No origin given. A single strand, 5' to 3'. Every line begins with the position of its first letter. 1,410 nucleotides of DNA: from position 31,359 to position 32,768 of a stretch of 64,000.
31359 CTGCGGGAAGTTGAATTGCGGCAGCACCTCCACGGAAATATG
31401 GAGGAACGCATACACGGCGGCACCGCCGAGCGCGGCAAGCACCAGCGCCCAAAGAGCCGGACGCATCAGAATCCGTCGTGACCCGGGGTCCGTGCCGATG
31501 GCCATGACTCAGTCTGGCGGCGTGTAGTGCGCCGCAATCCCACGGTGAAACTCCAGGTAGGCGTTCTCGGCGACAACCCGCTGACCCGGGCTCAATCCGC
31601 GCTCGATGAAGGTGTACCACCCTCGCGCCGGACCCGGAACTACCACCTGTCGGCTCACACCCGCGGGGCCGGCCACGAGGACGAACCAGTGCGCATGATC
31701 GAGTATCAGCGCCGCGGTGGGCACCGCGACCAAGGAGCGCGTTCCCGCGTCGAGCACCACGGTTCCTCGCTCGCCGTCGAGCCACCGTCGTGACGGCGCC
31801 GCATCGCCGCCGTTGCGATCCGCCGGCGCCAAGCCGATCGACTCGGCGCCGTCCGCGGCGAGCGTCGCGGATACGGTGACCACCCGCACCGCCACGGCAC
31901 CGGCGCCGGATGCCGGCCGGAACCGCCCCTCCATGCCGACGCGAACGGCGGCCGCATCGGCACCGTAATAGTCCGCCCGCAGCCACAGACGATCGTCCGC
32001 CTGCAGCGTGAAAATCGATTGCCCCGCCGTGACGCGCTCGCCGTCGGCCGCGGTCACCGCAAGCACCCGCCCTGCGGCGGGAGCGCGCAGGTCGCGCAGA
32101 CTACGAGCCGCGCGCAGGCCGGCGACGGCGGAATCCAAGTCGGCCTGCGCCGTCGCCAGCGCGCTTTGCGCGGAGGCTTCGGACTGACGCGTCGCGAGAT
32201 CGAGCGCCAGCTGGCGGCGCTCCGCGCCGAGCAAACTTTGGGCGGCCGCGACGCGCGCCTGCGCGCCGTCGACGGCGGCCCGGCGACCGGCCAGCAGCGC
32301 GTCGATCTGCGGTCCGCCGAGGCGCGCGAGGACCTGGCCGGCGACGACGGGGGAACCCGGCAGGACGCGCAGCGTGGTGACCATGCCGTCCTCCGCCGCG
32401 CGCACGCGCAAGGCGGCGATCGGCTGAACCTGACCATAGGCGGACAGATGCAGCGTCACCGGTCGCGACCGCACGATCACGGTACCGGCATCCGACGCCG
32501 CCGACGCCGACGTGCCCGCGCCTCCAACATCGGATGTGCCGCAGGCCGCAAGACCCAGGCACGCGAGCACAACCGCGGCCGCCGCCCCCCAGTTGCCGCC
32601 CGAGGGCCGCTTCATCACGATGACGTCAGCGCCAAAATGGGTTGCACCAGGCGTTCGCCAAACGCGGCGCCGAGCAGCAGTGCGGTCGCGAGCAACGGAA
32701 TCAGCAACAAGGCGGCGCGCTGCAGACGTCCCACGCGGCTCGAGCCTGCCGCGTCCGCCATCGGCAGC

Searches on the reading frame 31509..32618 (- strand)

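Call 82: search_protein_families(library=pfam, proteins=[window:31509-32618:-])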
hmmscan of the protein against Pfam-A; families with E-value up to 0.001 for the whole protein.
window:31509-32618:- (369 aa): 4 families
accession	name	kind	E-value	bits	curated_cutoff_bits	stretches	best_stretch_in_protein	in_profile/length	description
PF16576.10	HlyD_D23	-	2.2e-12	47.1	30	1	68-236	18-170/214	Barrel-sandwich domain of CusB or HlyD membrane-fusion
PF13437.12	HlyD_3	-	3e-12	47.6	22.2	1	177-256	2-83/106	HlyD family secretion protein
PF00364.28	Biotin_lipoyl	-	3.3e-06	27.3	22.1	0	177-208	3-39/73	Biotin-requiring enzyme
PF13533.13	Biotin_lipoyl_2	-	0.00016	21.9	29.8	0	178-205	4-31/32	Biotin-lipoyl like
